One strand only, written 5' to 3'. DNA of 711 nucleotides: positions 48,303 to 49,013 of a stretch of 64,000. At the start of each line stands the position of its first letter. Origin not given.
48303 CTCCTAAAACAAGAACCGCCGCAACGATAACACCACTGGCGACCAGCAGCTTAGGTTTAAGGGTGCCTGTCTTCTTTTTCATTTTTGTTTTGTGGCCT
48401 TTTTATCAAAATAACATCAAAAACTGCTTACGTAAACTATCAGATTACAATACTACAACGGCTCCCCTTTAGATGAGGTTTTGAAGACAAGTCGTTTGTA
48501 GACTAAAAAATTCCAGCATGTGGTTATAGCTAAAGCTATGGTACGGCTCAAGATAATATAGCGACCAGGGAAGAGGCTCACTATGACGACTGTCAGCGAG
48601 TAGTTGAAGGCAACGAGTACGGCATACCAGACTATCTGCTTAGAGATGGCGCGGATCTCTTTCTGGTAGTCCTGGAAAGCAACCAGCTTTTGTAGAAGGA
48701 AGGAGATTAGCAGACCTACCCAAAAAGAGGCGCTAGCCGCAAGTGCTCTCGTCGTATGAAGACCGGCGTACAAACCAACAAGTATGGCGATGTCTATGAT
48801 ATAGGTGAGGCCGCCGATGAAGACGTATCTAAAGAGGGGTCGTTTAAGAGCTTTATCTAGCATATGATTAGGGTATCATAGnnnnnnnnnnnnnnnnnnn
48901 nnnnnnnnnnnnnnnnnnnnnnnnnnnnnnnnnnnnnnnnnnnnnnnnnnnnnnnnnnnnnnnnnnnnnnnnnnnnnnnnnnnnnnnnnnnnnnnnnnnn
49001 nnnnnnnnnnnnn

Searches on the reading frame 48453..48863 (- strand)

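Call 11: search_protein_families(library=pfam, proteins=[window:48453-48863:-])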
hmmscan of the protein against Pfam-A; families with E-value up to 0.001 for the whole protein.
window:48453-48863:- (136 aa): 1 family
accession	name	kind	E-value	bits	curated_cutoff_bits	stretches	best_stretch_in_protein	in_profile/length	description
PF04138.20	GtrA_DPMS_TM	-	6.7e-15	55.7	26.1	1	12-127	1-117/117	GtrA/DPMS, transmembrane domain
